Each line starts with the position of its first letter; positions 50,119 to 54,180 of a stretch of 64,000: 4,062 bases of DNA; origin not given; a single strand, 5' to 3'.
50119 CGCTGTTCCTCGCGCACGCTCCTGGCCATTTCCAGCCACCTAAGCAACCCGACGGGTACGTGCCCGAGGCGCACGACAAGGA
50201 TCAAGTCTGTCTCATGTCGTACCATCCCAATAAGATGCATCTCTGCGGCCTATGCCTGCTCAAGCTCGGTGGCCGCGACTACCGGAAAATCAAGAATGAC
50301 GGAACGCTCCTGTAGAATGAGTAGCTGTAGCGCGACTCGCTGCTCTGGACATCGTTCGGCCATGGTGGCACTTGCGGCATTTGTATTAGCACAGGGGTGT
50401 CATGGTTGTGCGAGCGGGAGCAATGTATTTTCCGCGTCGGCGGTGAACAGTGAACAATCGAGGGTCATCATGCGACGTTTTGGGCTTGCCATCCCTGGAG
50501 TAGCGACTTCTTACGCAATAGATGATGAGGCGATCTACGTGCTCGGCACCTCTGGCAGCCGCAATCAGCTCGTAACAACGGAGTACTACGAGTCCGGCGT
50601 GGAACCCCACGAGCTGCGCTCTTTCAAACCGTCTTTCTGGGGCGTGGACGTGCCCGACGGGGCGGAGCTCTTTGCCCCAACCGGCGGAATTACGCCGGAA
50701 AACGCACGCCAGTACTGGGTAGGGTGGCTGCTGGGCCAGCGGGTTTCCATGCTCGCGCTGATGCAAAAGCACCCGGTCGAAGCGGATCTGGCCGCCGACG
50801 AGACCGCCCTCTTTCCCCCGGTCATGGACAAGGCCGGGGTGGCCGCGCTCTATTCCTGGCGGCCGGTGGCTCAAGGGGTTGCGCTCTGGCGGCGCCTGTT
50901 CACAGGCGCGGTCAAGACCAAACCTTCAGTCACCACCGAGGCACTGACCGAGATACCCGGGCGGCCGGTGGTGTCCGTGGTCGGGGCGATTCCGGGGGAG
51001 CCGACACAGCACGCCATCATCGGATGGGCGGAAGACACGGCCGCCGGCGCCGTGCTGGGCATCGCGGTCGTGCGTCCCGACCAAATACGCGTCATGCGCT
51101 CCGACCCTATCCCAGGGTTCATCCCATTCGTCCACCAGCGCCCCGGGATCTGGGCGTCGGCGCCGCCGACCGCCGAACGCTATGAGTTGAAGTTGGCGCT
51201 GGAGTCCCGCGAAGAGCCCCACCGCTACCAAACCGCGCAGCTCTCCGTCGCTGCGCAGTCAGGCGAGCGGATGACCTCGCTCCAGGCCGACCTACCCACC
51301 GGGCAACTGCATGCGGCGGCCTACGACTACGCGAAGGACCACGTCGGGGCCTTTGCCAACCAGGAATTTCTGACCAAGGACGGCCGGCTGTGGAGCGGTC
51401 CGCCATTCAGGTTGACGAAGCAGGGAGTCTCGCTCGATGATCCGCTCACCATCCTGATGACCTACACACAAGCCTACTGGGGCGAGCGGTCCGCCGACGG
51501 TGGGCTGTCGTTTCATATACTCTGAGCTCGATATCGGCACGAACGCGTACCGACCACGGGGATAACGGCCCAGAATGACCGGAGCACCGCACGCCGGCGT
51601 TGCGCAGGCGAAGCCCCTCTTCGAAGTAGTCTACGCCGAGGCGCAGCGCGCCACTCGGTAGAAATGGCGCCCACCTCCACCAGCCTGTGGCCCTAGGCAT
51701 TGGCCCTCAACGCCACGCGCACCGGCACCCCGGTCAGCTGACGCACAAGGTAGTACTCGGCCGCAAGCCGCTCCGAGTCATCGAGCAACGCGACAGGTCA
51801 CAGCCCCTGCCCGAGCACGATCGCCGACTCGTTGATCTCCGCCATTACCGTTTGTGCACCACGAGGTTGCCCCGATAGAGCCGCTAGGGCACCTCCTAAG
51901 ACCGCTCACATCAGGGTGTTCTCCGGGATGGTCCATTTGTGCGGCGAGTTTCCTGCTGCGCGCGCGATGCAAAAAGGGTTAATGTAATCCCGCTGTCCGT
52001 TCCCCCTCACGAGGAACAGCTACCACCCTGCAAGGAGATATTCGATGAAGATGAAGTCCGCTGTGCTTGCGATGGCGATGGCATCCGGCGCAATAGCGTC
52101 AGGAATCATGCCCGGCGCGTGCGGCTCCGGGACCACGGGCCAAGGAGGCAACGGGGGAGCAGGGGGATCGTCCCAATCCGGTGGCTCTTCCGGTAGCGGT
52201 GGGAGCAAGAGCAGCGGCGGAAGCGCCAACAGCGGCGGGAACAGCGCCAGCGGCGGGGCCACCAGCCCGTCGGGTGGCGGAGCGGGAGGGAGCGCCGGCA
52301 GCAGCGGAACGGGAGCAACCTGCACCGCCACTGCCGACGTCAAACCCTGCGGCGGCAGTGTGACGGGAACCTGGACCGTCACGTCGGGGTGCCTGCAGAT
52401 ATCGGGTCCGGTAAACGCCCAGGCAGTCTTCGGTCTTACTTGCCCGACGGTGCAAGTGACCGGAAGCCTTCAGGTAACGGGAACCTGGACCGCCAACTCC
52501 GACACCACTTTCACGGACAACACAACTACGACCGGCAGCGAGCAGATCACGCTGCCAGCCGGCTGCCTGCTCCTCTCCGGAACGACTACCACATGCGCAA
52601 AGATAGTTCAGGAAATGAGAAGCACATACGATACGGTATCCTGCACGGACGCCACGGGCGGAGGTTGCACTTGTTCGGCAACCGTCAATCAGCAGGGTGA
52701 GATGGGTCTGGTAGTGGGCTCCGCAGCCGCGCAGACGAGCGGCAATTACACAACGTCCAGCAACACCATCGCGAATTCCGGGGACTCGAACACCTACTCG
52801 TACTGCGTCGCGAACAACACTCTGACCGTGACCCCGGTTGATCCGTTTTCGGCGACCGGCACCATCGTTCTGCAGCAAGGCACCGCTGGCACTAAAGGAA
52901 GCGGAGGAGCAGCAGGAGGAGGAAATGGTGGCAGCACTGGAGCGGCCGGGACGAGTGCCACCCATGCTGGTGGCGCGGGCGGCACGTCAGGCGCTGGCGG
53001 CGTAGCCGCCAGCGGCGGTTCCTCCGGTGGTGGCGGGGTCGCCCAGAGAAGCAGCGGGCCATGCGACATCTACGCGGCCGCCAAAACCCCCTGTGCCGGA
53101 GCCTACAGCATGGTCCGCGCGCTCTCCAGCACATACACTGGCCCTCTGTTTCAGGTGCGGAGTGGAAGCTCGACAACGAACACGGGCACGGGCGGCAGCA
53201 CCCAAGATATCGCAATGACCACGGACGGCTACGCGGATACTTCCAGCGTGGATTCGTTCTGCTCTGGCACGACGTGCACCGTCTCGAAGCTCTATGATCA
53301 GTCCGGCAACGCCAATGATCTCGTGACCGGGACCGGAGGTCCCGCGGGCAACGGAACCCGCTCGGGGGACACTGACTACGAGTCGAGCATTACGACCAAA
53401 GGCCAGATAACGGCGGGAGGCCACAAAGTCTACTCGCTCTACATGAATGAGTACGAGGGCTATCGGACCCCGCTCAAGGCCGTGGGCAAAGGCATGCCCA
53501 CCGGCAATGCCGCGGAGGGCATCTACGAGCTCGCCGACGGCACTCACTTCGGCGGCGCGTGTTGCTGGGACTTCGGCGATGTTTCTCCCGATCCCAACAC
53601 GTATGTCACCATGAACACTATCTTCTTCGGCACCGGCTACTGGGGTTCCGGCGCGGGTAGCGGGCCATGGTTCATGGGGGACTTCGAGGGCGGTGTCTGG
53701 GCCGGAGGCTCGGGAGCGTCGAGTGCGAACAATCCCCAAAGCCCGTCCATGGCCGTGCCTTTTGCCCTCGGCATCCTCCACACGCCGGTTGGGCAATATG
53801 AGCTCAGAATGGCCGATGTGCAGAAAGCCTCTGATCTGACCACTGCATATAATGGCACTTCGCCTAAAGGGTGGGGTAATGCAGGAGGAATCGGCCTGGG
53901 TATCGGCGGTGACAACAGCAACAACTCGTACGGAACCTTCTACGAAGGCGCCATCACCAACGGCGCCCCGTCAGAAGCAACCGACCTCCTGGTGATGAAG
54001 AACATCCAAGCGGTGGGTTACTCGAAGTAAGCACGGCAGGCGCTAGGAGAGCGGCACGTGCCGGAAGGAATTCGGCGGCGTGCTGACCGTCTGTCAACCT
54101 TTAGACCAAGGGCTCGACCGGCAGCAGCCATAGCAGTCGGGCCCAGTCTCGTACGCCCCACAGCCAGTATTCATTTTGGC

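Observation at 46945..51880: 4.3-kb lower-GC insertion bracketed by diverged direct repeats of the alr 5' end: a Campbell-type integration scar without an integrase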

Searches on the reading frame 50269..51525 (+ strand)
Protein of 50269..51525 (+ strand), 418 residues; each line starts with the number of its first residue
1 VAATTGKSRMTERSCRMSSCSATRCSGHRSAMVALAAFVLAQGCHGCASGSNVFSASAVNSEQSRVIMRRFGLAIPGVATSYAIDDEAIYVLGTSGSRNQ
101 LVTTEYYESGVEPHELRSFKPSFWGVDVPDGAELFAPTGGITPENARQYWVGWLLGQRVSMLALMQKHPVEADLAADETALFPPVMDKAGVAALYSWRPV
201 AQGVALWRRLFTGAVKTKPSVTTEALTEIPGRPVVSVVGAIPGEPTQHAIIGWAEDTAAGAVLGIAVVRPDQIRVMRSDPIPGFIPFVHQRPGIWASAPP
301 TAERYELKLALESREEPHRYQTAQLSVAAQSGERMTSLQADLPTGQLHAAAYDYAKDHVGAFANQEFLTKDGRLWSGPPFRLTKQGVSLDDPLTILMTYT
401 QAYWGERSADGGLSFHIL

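Call 4: search_protein_families(library=pfam, proteins=[window:50269-51525:+], max_evalue=0.01)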
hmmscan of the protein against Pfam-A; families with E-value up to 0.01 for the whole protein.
window:50269-51525:+ (418 aa): 0 families

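Call 43: search_protein_families(library=ncbifam, proteins=[window:50269-51525:+], max_evalue=1)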
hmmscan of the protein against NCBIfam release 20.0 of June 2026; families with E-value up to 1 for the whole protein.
window:50269-51525:+ (418 aa): 2 families
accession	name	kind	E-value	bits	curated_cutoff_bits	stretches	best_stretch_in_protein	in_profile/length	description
NF009103.0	PRK12448.1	equivalog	0.26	9.4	710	1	6-110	151-250/616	dihydroxy-acid dehydratase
TIGR00110.1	ilvD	equivalog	0.27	9.7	618.15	1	41-108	170-232/543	dihydroxy-acid dehydratase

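Call 45: find_homologous_proteins(query=window:50269-51525:+, max_evalue=0.001)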
Query window:50269-51525:+ (418 aa): 10 proteins with E <= 0.001 among 8000 candidates.
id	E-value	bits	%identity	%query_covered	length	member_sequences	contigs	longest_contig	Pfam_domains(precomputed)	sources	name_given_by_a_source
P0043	4.5e-234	795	100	84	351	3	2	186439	-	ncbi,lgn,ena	-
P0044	4.3e-150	518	68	84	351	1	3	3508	-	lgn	-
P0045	5.4e-139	482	64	84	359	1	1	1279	-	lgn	-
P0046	5.8e-131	455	61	83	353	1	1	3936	-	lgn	-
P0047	2.3e-124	434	57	83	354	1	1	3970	-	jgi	jgi:hypothetical protein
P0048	1.1e-120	422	54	83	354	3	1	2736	-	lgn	-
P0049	2.7e-117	410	50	95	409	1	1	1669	-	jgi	jgi:hypothetical protein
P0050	1.9e-105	371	72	60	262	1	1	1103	-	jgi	jgi:hypothetical protein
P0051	3.3e-100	354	62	61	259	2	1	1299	-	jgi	jgi:hypothetical protein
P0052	7.7e-51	192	49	49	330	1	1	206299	-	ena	-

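Call 68: find_encoding_contigs(protein=P0044, flank=10000, max_places=3)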
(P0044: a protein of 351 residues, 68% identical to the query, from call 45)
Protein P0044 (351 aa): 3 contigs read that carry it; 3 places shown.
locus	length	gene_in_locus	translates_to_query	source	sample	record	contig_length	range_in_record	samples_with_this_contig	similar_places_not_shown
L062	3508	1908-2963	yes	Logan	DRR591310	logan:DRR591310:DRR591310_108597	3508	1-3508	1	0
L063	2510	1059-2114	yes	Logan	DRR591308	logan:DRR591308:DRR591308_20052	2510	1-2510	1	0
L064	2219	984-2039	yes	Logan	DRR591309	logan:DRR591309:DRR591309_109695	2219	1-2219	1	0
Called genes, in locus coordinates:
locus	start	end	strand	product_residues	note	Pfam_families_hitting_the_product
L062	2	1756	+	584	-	?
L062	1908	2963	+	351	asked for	-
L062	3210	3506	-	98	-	?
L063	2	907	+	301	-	?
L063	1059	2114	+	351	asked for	-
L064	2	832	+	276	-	?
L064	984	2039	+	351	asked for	-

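Call 77: search_protein_families(library=pfam, proteins=[window:50269-51525:+], max_evalue=1)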
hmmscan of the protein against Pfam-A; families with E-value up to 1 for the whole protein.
window:50269-51525:+ (418 aa): 1 family
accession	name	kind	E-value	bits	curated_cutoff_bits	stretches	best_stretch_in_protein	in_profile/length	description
PF13382.11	Adenine_deam_C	-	0.2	11.5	27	1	62-96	40-74/169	Adenine deaminase C-terminal domain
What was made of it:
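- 50269..51525 (+): Lipoprotein of about 390-418 aa, called as 351-354 aa in public records. Candidate immunity protein. The start codon is uncertain (candidates 50296, 50317, 50362). There is no Pfam hit (calls 4, 77).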

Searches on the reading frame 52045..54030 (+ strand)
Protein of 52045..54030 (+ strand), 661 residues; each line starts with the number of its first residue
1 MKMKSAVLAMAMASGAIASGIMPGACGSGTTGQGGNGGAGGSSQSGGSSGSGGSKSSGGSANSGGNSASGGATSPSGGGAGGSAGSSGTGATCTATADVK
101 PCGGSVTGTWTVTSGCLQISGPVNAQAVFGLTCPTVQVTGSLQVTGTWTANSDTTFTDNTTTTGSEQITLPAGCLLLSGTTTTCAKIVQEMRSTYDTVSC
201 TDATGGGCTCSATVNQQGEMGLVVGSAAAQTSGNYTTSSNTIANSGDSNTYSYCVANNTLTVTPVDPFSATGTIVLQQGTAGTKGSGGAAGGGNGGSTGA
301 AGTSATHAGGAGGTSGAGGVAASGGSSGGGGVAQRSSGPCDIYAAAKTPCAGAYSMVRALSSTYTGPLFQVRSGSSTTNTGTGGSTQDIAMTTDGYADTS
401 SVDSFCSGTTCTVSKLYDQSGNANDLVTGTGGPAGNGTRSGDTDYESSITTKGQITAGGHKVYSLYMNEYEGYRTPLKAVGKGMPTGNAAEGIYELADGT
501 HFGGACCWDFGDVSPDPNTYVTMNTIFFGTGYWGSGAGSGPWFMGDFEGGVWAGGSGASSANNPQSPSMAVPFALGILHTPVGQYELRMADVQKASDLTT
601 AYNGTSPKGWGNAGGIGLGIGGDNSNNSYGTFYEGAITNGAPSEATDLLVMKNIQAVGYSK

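Call 4: search_protein_families(library=pfam, proteins=[window:52045-54030:+], max_evalue=0.01)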
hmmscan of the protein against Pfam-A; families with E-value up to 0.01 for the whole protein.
window:52045-54030:+ (661 aa): 1 family
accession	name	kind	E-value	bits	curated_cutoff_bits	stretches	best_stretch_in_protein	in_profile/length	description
PF09206.18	ArabFuran-catal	-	6.6e-81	272.3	25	1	339-660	1-315/315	Alpha-L-arabinofuranosidase B, catalytic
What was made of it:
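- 52045..54030 (+): GH54-type alpha-L-arabinofuranosidase, divergent from copy B. Under the insertion model it is the presumed original upstream neighbour of alr. Pfam ArabFuran-catal, E = 6.6e-81 (call 4).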

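Call 43: search_protein_families(library=ncbifam, proteins=[window:52045-54030:+], max_evalue=1)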
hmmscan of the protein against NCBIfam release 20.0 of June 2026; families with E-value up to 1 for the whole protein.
window:52045-54030:+ (661 aa): 0 families

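Call 61: find_homologous_proteins(query=window:52045-54030:+, max_evalue=1e-30)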
Query window:52045-54030:+ (661 aa): 720 proteins with E <= 1e-30 among 8000 candidates; the best 120 are listed.
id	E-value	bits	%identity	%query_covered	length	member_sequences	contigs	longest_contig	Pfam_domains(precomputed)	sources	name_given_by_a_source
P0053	0.0e+0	1396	100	100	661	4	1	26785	PF09206.19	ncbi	ncbi:MAG: arabinofuranosidase catalytic domain-containing protein [Polyangia bacterium]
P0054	1.5e-246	838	66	86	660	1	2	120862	PF09206.19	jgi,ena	-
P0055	2.4e-239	815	65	86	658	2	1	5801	PF09206.19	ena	-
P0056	1.7e-237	808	64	90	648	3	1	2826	PF09206.19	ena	-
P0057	5.1e-234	797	70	49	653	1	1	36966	PF09206.19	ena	-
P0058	1.6e-233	795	70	49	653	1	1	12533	PF09206.19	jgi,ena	-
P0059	2.3e-231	788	63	91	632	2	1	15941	PF09206.19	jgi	-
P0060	4.8e-231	787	72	49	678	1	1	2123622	PF09206.19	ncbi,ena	-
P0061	1.5e-228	779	61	86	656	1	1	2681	PF09206.19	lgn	-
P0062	3.2e-228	778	63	86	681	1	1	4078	PF09206.19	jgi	jgi:non-reducing end alpha-L-arabinofuranosidase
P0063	9.2e-227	773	65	85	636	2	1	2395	PF09206.19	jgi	jgi:hypothetical protein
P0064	2.2e-226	772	64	87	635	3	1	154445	PF09206.19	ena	-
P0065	8.3e-225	767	72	49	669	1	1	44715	PF09206.19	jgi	jgi:non-reducing end alpha-L-arabinofuranosidase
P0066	8.6e-225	766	63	86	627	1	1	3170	PF09206.19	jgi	jgi:non-reducing end alpha-L-arabinofuranosidase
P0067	1.3e-224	766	75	49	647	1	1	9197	PF09206.19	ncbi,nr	ncbi:MAG TPA: arabinofuranosidase catalytic domain-containing protein [Polyangia bacterium]|nr:arabi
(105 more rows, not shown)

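Call 62: find_encoding_contigs(protein=P0054, flank=10000, max_places=2)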
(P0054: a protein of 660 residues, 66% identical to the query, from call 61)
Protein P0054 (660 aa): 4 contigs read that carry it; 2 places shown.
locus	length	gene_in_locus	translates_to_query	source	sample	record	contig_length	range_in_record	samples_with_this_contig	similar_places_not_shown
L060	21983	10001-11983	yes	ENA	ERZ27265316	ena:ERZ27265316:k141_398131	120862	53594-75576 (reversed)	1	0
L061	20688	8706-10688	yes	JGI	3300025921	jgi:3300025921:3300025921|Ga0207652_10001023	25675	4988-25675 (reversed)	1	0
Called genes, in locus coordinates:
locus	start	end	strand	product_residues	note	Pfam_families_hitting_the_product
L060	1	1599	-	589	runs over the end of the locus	-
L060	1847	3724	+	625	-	PF07626:PSD3, PF07637:PSD5, PF07631:PSD4, PF07627:PSCyt3, PF07624:PSD2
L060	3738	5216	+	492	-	PF07586:HXXSHH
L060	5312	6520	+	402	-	-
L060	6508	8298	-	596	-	PF01229:Glyco_hydro_39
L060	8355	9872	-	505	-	PF10503:Esterase_PHB, PF00326:Peptidase_S9 (weak)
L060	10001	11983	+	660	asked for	PF09206:ArabFuran-catal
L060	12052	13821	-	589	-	PF00989:PAS, PF08448:PAS_4, PF13188:PAS_8 (faint), PF13426:PAS_9, PF00990:GGDEF, PF00563:EAL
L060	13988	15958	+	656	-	PF09206:ArabFuran-catal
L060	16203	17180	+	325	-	PF04542:Sigma70_r2 (weak), PF08281:Sigma70_r4_2, PF08448:PAS_4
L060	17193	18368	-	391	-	PF00092:VWA (weak)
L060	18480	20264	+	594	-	PF00474:SSF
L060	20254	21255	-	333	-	-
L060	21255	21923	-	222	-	-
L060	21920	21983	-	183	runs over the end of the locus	PF04542:Sigma70_r2 (weak), PF08281:Sigma70_r4_2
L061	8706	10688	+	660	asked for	PF09206:ArabFuran-catal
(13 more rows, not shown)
